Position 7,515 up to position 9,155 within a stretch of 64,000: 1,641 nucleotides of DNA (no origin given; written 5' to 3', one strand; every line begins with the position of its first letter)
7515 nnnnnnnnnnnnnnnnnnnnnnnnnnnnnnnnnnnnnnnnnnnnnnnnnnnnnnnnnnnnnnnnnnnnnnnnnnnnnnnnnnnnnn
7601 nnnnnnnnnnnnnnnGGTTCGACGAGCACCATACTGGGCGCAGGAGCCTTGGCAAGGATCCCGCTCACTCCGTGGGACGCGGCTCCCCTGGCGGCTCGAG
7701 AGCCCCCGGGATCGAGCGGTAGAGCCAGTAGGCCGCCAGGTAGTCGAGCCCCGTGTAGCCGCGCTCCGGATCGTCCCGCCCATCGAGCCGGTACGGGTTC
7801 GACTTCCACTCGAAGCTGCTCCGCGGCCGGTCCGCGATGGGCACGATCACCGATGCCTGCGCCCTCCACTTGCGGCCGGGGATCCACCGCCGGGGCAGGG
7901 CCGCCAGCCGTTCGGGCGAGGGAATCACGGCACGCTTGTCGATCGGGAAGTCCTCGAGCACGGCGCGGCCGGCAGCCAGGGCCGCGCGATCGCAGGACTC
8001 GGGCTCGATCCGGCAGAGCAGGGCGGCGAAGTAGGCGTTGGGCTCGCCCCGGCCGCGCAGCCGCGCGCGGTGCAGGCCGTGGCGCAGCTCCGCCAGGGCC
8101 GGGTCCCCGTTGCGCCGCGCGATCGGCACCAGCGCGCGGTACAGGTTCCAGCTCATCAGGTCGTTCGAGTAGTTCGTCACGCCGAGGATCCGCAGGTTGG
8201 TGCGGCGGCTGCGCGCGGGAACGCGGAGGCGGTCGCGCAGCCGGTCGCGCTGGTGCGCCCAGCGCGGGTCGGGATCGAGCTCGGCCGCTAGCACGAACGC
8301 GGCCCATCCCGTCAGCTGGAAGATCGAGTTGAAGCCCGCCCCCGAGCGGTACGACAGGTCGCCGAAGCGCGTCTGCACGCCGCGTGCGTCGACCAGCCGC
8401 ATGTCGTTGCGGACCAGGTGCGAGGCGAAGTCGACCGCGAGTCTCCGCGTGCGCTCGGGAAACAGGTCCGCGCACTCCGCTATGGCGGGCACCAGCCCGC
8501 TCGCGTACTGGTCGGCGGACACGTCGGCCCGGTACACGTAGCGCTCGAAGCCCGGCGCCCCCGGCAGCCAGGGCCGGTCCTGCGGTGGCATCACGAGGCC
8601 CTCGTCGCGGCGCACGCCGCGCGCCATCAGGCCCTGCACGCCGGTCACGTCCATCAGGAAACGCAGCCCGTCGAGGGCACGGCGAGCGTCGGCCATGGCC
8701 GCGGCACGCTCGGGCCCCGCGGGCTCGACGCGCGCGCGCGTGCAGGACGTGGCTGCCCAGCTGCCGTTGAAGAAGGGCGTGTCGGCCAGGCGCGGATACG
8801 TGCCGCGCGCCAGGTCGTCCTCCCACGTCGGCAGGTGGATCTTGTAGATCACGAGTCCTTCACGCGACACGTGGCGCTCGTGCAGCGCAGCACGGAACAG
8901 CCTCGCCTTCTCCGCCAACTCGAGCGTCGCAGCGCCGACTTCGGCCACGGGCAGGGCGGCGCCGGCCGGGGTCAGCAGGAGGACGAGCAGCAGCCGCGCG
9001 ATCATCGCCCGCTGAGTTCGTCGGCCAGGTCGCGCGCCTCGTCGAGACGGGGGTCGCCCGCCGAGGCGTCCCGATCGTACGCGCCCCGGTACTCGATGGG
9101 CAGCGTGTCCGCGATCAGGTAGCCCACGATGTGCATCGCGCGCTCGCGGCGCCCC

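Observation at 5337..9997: Four-gene envelope operon: PlsC-like acyltransferase, secreted protein, PEGA pseudokinase and LysM protein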

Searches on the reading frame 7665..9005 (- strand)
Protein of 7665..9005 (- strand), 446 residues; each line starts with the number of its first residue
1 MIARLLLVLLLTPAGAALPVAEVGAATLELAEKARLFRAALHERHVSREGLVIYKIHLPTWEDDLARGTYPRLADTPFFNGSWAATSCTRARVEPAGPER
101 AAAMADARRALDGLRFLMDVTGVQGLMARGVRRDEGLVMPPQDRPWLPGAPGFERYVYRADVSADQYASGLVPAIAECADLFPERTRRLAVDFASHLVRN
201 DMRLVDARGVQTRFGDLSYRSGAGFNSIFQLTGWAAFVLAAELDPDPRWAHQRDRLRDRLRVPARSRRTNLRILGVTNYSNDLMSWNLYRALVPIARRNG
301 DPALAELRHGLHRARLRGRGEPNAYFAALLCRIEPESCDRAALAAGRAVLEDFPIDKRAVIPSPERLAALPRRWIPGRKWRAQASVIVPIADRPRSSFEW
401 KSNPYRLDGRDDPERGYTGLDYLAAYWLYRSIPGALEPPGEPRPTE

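Call 3: search_protein_families(library=pfam, proteins=[window:7665-9005:-], max_evalue=0.1)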
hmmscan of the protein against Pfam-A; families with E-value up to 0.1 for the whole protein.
window:7665-9005:- (446 aa): 0 families

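Call 4: search_protein_families(library=ncbifam, proteins=[window:7665-9005:-], max_evalue=0.1)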
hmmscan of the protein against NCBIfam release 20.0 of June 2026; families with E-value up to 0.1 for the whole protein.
window:7665-9005:- (446 aa): 0 families

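Call 5: find_homologous_proteins(query=window:7665-9005:-)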
Query window:7665-9005:- (446 aa): 128 proteins with E <= 0.001 among 8000 candidates; the best 120 are listed.
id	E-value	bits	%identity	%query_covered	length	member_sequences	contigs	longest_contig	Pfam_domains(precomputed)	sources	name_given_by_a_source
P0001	2.0e-297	1005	100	100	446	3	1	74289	-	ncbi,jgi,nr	ncbi:MAG: hypothetical protein JRG76_01505 [Deltaproteobacteria bacterium]|nr:hypothetical protein [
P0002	3.1e-240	816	87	94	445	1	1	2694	-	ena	-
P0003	5.6e-199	680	75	91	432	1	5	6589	-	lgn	-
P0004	4.9e-198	677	74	91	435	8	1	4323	-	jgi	jgi:hypothetical protein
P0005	8.4e-196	670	73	92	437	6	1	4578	-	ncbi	-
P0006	3.8e-195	668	74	93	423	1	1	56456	-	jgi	jgi:hypothetical protein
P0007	9.0e-192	656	70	96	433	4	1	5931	-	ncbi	-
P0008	7.1e-177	607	66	97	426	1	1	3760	-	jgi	-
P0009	1.0e-172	594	66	96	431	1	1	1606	-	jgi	-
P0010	5.8e-168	578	65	91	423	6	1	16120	-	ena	-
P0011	4.5e-165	568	66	91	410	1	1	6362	-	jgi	jgi:hypothetical protein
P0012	3.3e-164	566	63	95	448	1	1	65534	-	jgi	-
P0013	3.7e-164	565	63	96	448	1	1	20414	-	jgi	jgi:hypothetical protein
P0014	2.2e-158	546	62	93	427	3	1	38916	-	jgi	jgi:hypothetical protein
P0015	6.3e-157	542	62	92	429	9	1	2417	-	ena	-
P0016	4.2e-156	539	60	93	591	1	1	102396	PF00498.32,PF16697.11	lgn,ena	-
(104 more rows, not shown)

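Call 6: search_solved_structures(query=window:7665-9005:-, max_evalue=10)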
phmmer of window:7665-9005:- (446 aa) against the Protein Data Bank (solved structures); distinct sequences matched with E-value up to 10: 12.
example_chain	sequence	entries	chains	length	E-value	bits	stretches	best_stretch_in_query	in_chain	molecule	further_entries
1fj7_A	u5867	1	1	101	0.51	12.8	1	187-243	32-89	NUCLEOLIN RBD1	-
1fje_B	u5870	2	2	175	1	11.8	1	187-244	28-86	NUCLEOLIN RBD12 | Nucleolin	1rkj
3shm_A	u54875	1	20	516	1.5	11.3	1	363-412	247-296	Capsid protein VP1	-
9vi4_A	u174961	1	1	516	1.5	11.3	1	363-412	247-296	Capsid protein VP1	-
4v86_A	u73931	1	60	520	1.5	11.3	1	363-412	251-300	Capsid protein VP1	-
6jcq_A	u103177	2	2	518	1.5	11.2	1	363-412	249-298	Capsid protein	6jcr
8fq4_A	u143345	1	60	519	1.5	11.2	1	363-412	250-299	Capsid protein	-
6o9r_A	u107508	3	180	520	1.5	11.2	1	363-412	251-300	Capsid protein VP1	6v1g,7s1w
5egc_A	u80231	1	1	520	1.5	11.2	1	363-412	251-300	Capsid protein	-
7rl1_A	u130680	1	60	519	1.5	11.2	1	363-412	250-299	Capsid protein VP1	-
3oah_A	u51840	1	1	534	1.5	11.2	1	363-412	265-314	Capsid protein VP1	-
6v1t_A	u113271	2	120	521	2.1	10.8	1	363-412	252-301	Capsid protein VP1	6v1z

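Call 10: find_related_loci(query=A1, collection=genome_contigs, flank=8000)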
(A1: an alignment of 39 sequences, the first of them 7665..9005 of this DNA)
Query A1 (446 aa) in genome_contigs; peptide patterns used: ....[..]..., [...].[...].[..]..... (x = any residue, [..] = any of these).
80 stretches matched a pattern; 47 encode a relative of the query (tblastn E <= 1e-3); 47 distinct loci.
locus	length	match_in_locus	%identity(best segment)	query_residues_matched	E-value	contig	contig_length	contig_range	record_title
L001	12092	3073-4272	62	29-432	3e-147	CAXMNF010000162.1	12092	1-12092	MAG: uncultured Gammaproteobacteria bacterium isolate 07C-BC-St02_bin.13.orig genome assembly, contig: k141_2940068, who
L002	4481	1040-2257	59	30-437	7e-150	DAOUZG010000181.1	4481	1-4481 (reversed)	MAG TPA_asm: Deltaproteobacteria bacterium isolate CSMAG_947 CSMAG_947_k141_4158903_length_4481_cov_6.9157, whole genome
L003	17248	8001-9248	57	22-439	5e-144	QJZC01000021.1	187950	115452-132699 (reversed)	MAG: Proteobacteria bacterium isolate SZUA-336 scaffold_9, whole genome shotgun sequence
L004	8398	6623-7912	58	30-446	9e-143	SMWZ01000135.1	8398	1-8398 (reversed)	MAG: Deltaproteobacteria bacterium isolate CR02bin3 k141_976364, whole genome shotgun sequence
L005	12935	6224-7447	61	30-443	1e-141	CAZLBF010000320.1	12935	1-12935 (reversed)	MAG TPA_asm: uncultured Myxococcales bacterium isolate binchicken_co231_155 genome assembly, contig: k141_4421281, whole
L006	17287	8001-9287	54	9-439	2e-131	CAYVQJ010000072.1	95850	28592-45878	MAG TPA_asm: uncultured Myxococcales bacterium isolate binchicken_co165_377 genome assembly, contig: k141_203559, whole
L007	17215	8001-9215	60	30-436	4e-130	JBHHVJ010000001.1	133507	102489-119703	MAG: Myxococcota bacterium isolate S.4.sp2_bin.52 NODE_6_length_133507_cov_7.332179, whole genome shotgun sequence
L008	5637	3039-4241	56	28-432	9e-129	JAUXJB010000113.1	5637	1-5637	MAG: Deltaproteobacteria bacterium isolate CSMAG_3071 CSMAG_3071_k127_18181930_length_5637_cov_78.1316, whole genome sho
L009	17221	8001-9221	53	5-429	9e-128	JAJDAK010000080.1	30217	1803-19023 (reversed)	MAG: Deltaproteobacteria bacterium isolate OFTM388 OFTM388_79, whole genome shotgun sequence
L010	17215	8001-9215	56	30-435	7e-127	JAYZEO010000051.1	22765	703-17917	MAG: Myxococcota bacterium isolate XB_MAG144 DB_MAG144_0051, whole genome shotgun sequence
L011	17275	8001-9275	52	1-432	2e-125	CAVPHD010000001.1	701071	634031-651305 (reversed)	MAG: uncultured delta proteobacterium isolate MFD09964.bin.2.262 genome assembly, contig: contig_10312, whole genome sho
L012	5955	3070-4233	56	41-432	3e-124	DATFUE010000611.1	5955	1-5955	MAG TPA_asm: Myxococcota bacterium isolate SMAG_U9429 k141_734958, whole genome shotgun sequence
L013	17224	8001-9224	52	30-432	4e-124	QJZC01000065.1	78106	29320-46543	MAG: Proteobacteria bacterium isolate SZUA-336 scaffold_206, whole genome shotgun sequence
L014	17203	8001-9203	55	30-432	6e-123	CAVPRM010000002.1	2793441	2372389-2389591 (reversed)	MAG: uncultured delta proteobacterium isolate MFD10007.bin.2.43 genome assembly, contig: contig_21206, whole genome shot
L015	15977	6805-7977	54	41-435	3e-121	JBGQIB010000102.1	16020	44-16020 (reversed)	MAG: bacterium isolate OBJ2_061818_070_59 k141_272643_length_16020_cov_14.9851, whole genome shotgun sequence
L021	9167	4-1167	53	43-432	1e-114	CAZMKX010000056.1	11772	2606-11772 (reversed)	MAG TPA_asm: uncultured Myxococcales bacterium isolate SRP173033_co1_140 genome assembly, contig: NODE_12143_length_1177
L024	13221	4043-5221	53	37-433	5e-103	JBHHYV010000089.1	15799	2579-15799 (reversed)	MAG: Myxococcota bacterium isolate Maj_2_bin.28 NODE_1916_length_15799_cov_7.870490, whole genome shotgun sequence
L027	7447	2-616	68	236-441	1e-73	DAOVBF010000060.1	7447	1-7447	MAG TPA_asm: Deltaproteobacteria bacterium isolate CSMAG_998 CSMAG_998_k141_7055447_length_7447_cov_6.6871, whole genome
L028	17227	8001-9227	33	26-430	2e-37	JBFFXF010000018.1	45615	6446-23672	MAG: Planctomycetota bacterium isolate Mix_sand01.2020.11.D.10 k141_1503069_length_45615_cov_12.9866, whole genome shotg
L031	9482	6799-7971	33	44-443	7e-34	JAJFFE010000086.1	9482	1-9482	MAG: Planctomycetota bacterium isolate OFTM36 OFTM36_85, whole genome shotgun sequence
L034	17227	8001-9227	30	26-430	1e-29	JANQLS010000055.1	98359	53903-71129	MAG: Planctomycetota bacterium isolate PL25a_bin.67 k99_578810, whole genome shotgun sequence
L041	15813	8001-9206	32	28-430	9e-22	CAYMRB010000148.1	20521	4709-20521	MAG TPA_asm: uncultured Planctomycetia bacterium isolate SRP077602_co5_567 genome assembly, contig: NODE_12704_length_20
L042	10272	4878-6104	29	30-435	1e-19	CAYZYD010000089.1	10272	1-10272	MAG TPA_asm: uncultured Planctomycetia bacterium isolate SRP128890_co1_207 genome assembly, contig: NODE_9433_length_102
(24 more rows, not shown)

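Call 17: search_protein_families(library=pfam, proteins=[L031:5630-6646:+, L034:6849-7868:+, L042:3678-4697:+, L028:11210-13222:+, L041:5215-7851:+, L031:2984-3997:+, L031:4611-5630:+, L028:3101-3727:+, L009:9289-9663:+], max_evalue=0.01)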
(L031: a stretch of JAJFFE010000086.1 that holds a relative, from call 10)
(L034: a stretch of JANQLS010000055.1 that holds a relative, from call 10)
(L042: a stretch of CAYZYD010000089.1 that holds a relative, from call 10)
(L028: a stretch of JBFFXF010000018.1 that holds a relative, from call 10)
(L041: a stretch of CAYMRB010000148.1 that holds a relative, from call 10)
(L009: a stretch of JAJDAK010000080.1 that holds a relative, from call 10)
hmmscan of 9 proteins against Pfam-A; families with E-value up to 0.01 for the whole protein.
L031:5630-6646:+ (338 aa): 2 families
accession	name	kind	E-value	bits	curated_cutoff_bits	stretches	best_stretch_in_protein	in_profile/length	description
PF00326.27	Peptidase_S9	-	0.00014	21.9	22.6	1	163-294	46-170/213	Prolyl oligopeptidase family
PF05448.18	AXE1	-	0.0053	16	21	0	165-209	160-204/321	Acetyl xylan esterase (AXE1)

L034:6849-7868:+ (339 aa): 1 family
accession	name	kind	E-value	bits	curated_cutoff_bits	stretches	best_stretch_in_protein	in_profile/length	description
PF00326.27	Peptidase_S9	-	1.1e-05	25.4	22.6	1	168-303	44-172/213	Prolyl oligopeptidase family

L042:3678-4697:+ (339 aa): 1 family
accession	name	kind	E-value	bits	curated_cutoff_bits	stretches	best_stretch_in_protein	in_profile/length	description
PF00326.27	Peptidase_S9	-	0.0014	18.6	22.6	1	179-303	55-172/213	Prolyl oligopeptidase family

L028:11210-13222:+ (670 aa): 0 families

L041:5215-7851:+ (878 aa): 6 families
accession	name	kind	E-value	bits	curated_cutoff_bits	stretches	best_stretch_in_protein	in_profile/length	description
PF13174.12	TPR_6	-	6.3e-07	30.1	26.3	1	261-291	2-32/33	Tetratricopeptide repeat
PF13428.12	TPR_14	-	4.6e-05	24.2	23.5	0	265-296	7-38/44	Tetratricopeptide repeat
PF13424.12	TPR_12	-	5.2e-05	23.8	30.1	1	233-289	15-75/77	Tetratricopeptide repeat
PF13432.12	TPR_16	-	0.00014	22.7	32.7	1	234-292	10-64/65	Tetratricopeptide repeat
PF00515.34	TPR_1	-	0.00021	21.4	27.8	0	259-290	1-32/34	Tetratricopeptide repeat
PF07719.23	TPR_2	-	0.00023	21.5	27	0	259-291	1-33/34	Tetratricopeptide repeat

L031:2984-3997:+ (337 aa): 3 families
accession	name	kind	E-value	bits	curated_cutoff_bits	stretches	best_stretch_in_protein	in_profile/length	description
PF01193.29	RNA_pol_L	-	6.7e-24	83.9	24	1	33-230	1-74/74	RNA polymerase Rpb3/Rpb11 dimerisation domain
PF01000.31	RNA_pol_A_bac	-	1.2e-22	80.8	33.9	1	64-180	2-119/119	RNA polymerase Rpb3/RpoA insert domain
PF03118.21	RNA_pol_A_CTD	-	7.3e-21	74.1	23.8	1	257-321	2-66/67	Bacterial RNA polymerase, alpha chain C terminal domain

L031:4611-5630:+ (339 aa): 3 families
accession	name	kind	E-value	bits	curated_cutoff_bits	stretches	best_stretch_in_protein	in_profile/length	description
PF00639.27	Rotamase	-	7.1e-10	40.2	21.7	1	217-295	20-95/97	PPIC-type PPIASE domain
PF13616.12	Rotamase_3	-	8.5e-09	36.4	22.5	1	226-297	47-114/116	PPIC-type PPIASE domain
PF13624.11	SurA_N_3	-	0.0066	16.7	27.2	0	83-145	90-150/162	SurA-like N-terminal domain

L028:3101-3727:+ (208 aa): 3 families
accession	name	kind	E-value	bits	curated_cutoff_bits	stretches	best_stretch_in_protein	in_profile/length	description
PF00163.24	Ribosomal_S4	-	3.9e-32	111.2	23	1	3-97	1-95/95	Ribosomal protein S4/S9 N-terminal domain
PF01479.30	S4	-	4e-19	68.5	22.8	1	99-145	2-48/48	S4 domain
PF22421.1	SYY_C-terminal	-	7.4e-06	26.2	27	1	102-142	23-63/83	Tyrosine--tRNA ligase SYY-like C-terminal domain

L009:9289-9663:+ (124 aa): 2 families
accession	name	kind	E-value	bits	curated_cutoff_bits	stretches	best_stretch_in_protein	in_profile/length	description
PF16697.10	Yop-YscD_cpl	-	1.3e-13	51.5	33.2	1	25-111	2-90/94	Inner membrane component of T3SS, cytoplasmic domain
PF00498.31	FHA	-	4.2e-12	46.8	20.7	1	42-105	1-67/67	FHA domain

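Call 18: predict_structure(alignment_id=A1)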
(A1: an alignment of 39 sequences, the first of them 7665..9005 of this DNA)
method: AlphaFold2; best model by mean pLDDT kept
length: 446 residues; sequences in the alignment: 39
mean_pLDDT: 90.4   pTM: 0.89
mean pLDDT of the five models: 90.4, 90.1, 90.1, 89.7, 88.7
residues with pLDDT >= 90: 347; 70-90: 43; 50-70: 43; < 50: 13
segments of 3 or more residues with pLDDT < 50: 15-24
pLDDT, mean of each block of 10 residues (from residue 1): 60 50 61 97 97 97 91 93 99 98 99 98 97 69 78 94 97 99 99 99 96 94 87 98 98 98 84 73 96 98 97 89 96 95 95 96 95 87 94 96 93 97 98 81 52
secondary structure, 60 per line:
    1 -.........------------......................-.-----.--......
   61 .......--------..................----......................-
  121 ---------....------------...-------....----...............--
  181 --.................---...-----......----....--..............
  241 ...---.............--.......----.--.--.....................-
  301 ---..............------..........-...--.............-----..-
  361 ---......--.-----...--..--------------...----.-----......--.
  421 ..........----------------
elements in order: H2-10 H23-44 E55-57 H58-67 H76-93 H98-119 E130-133 E146-148 E156-159 H164-178 H183-199 E203-205 E211-216 H221-224 H227-243 H247-259 H262-268 H279-299 H304-317 H324-333 H340-352 H364-369 E412-417 H420-430

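Call 21: fold_search(model_id=the predicted structure, library=pdb)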
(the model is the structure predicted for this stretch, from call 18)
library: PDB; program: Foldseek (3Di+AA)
matches with E <= 10: 415; with E <= 0.001: 3
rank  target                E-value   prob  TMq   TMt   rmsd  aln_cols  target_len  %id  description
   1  5u2o                  7.3e-04  1.00  0.43  0.37  10.6       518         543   14  Crystal structure of Zn-binding triple mutant of GH family 9 endoglucanase J30 (released 2018-05-30)
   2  5z3c                  8.1e-04  1.00  0.30  0.35   9.6       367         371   17  Glycosidase E178A (released 2019-05-15)
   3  8h1l_D                9.8e-04  1.00  0.41  0.43   9.5       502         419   12  Crystal structure of glucose-2-epimerase in complex with D-Glucitol from Runella slithyformis Runsl_4512 (released 2023-07-12)
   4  1clc                  1.2e-03  1.00  0.34  0.29  11.8       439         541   13  THREE-DIMENSIONAL STRUCTURE OF ENDOGLUCANASE D AT 1.9 ANGSTROMS RESOLUTION (released 1995-06-03)
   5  8h1n                  1.4e-03  1.00  0.41  0.43   9.2       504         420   11  Crystal structure of glucose-2-epimerase mutant_D254A in complex with D-Glucitol from Runella slithyformis Runsl_4512 (released 2023-07-12)
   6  3x17_A                1.5e-03  1.00  0.43  0.36  10.8       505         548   15  Crystal structure of metagenome-derived glycoside hydrolase family 9 endoglucanase (released 2015-01-21)
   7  5x32_A                1.7e-03  1.00  0.41  0.46   9.3       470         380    9  Crystal structure of D-mannose isomerase (released 2018-02-07)
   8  3gt5                  1.8e-03  1.00  0.43  0.48   8.5       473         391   11  Crystal structure of an N-acetylglucosamine 2-epimerase family protein from Xylella fastidiosa (released 2009-04-14)
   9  5u0h                  1.9e-03  1.00  0.43  0.37  10.5       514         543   15  Crystal structure of GH family 9 endoglucanase J30 (released 2018-05-30)
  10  5z3e                  2.1e-03  1.00  0.30  0.35   9.4       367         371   17  Glycosidase E335A (released 2019-05-15)
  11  8h1k                  2.3e-03  1.00  0.39  0.41   9.7       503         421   11  Crystal structure of glucose-2-epimerase from Runella slithyformis Runsl_4512 (released 2023-07-12)
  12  4mu9_B                2.6e-03  1.00  0.45  0.53   8.7       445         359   10  Crystal structure of a putative glycosylhydrolase (BT_3782) from Bacteroides thetaiotaomicron VPI-5482 at 1.89 A resol (released 2013-10-09)
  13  1ia6                  5.5e-03  0.99  0.43  0.44  10.0       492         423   11  CRYSTAL STRUCTURE OF THE CELLULASE CEL9M OF C. CELLULOLYTICUM (released 2002-10-30)
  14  8h1l_B                5.5e-03  0.99  0.40  0.41   9.2       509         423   12  Crystal structure of glucose-2-epimerase in complex with D-Glucitol from Runella slithyformis Runsl_4512 (released 2023-07-12)
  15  7tem_A                5.8e-03  1.00  0.41  0.45   8.5       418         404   13  Crystal Structure of the Putative Exported Protein YPO2471 from Yersinia pestis (released 2022-01-19)
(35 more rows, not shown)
